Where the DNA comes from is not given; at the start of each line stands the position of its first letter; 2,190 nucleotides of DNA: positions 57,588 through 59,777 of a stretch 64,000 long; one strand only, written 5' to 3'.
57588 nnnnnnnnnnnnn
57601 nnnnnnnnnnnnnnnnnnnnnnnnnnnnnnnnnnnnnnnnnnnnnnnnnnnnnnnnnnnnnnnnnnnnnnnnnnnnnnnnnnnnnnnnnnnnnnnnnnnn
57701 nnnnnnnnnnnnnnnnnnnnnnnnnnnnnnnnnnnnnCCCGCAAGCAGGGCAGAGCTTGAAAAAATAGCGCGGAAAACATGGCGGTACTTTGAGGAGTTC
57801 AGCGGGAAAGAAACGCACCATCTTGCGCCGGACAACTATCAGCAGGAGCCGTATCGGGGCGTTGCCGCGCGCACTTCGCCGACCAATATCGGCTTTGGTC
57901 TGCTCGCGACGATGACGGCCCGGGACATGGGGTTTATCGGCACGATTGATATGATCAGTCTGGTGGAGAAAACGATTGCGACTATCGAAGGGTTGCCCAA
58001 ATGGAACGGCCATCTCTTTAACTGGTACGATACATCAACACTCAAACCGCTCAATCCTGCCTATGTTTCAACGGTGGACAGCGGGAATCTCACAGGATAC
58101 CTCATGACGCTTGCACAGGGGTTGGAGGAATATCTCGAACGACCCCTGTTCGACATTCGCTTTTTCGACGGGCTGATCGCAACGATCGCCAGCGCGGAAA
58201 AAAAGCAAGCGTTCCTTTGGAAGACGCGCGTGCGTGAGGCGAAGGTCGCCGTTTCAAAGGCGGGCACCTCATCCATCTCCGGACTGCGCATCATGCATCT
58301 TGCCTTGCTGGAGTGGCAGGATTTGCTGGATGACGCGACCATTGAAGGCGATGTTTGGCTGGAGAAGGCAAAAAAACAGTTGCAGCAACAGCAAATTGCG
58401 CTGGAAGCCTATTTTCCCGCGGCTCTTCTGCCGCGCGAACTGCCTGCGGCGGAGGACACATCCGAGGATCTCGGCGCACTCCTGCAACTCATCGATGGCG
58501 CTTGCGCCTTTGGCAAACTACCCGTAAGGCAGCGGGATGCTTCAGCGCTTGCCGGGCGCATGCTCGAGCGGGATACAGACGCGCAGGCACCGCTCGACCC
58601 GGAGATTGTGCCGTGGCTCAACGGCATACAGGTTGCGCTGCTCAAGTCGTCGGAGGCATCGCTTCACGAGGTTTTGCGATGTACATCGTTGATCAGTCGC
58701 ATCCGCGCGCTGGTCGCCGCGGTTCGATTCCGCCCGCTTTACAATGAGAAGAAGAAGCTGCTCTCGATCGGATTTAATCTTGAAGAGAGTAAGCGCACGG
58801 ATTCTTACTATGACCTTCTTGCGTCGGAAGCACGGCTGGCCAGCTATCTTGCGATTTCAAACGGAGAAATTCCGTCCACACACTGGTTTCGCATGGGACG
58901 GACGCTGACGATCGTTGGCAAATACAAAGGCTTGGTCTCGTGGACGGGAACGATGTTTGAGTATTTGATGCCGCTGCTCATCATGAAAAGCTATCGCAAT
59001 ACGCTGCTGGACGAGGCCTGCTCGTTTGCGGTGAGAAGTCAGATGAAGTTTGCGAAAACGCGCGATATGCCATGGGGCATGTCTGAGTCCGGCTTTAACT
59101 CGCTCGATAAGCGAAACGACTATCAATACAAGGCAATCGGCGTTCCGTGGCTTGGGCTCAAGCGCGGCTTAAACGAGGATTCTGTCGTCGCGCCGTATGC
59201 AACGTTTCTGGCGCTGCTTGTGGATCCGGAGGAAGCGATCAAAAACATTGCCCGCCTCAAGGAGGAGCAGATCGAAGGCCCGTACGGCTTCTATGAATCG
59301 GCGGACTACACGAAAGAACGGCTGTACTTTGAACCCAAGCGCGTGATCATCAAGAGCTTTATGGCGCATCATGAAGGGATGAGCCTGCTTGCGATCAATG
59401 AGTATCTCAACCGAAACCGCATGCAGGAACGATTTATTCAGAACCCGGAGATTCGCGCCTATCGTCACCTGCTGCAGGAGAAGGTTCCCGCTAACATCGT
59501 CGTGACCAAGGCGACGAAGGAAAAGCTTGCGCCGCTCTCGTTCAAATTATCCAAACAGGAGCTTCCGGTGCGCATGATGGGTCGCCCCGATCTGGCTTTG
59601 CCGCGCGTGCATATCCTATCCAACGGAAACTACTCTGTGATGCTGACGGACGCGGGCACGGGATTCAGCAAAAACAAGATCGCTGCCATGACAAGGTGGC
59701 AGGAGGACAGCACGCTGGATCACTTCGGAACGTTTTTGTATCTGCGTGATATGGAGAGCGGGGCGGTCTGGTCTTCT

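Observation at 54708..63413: Stand-alone giant cyclic beta-1,2-glucan synthase homologue in a Gram-positive-type genome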

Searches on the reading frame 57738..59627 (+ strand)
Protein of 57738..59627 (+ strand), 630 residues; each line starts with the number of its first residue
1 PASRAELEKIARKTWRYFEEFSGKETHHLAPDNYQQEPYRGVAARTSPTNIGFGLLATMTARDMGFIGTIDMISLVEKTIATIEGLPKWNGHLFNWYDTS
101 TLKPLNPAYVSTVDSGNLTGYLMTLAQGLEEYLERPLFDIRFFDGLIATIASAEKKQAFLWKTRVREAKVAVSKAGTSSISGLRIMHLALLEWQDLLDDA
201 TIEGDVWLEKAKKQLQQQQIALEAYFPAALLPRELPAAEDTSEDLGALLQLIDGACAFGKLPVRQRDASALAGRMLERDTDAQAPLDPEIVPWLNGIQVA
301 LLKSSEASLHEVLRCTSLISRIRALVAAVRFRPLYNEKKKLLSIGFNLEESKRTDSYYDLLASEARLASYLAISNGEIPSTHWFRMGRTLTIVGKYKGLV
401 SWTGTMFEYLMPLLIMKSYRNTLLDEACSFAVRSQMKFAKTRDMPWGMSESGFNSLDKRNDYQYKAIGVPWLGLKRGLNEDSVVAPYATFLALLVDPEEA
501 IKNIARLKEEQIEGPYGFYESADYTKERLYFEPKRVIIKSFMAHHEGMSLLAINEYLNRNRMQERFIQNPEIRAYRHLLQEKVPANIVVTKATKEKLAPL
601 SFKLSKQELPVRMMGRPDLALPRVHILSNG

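Call 25: search_solved_structures(query=window:57738-59627:+, max_evalue=1e-10, show_alignments=3)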
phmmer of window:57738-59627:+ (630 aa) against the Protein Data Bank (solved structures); distinct sequences matched with E-value up to 1e-10: 4.
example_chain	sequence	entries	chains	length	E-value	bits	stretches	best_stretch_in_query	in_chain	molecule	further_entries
8wy1_A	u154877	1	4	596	1.5e-152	512.7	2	317-596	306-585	Glycosyltransferase 36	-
8rf9_A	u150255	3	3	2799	3.3e-107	362.9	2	314-630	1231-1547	Cyclic beta 1-2 glucan synthetase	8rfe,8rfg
8rf0_A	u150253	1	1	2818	3.4e-107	362.9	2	314-630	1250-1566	Cyclic beta-(1,2)-glucan synthase NdvB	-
8xuj_A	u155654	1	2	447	7.1e-11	44.8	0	317-526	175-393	Membrane protein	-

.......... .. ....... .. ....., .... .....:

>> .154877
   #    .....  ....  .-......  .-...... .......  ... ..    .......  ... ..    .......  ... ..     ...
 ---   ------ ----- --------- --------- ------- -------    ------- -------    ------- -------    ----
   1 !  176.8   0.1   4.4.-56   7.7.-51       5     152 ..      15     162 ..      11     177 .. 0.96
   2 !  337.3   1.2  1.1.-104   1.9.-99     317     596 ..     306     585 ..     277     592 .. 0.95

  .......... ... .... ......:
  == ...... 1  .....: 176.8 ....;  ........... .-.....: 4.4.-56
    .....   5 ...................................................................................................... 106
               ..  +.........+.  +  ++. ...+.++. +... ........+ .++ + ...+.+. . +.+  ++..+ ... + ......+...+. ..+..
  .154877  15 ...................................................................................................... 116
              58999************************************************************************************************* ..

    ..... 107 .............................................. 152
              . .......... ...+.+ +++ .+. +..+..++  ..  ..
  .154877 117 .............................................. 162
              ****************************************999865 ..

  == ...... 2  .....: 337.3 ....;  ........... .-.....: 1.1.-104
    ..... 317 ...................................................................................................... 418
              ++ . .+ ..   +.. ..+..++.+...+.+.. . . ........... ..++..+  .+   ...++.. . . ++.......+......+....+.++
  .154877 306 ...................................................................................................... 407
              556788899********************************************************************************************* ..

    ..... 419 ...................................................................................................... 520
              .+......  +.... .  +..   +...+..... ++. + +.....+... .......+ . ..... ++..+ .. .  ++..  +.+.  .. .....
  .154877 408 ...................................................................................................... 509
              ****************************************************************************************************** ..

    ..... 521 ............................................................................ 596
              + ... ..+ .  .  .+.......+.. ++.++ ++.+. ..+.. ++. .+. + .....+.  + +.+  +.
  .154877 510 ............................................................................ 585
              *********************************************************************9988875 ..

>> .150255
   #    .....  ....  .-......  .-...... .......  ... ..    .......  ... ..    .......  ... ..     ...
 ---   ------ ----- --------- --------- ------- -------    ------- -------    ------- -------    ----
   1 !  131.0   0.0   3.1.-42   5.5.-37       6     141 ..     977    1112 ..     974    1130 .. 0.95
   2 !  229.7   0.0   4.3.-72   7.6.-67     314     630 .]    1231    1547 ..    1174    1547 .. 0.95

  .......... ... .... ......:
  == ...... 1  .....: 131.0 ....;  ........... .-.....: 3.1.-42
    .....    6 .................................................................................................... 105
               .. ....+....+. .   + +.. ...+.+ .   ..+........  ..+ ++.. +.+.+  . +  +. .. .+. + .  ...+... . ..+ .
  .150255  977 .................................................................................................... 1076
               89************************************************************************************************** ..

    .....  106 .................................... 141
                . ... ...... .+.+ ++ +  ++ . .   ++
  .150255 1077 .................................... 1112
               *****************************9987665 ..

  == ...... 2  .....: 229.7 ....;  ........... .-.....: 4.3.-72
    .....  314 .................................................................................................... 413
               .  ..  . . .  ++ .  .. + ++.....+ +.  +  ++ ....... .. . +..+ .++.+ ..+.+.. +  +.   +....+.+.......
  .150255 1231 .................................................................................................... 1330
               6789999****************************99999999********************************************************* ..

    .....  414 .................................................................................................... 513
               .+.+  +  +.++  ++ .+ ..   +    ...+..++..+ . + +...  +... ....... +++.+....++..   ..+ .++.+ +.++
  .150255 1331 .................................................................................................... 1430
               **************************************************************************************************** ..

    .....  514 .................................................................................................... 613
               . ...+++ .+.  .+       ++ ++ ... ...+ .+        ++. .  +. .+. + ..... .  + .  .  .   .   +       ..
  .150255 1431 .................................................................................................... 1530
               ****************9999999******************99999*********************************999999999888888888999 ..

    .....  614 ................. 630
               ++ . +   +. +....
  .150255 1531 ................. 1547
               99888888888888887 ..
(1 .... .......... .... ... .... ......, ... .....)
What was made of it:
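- The CY domain gives 512.7 bits to TiCGS-Cy 8wy1 (call 25).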
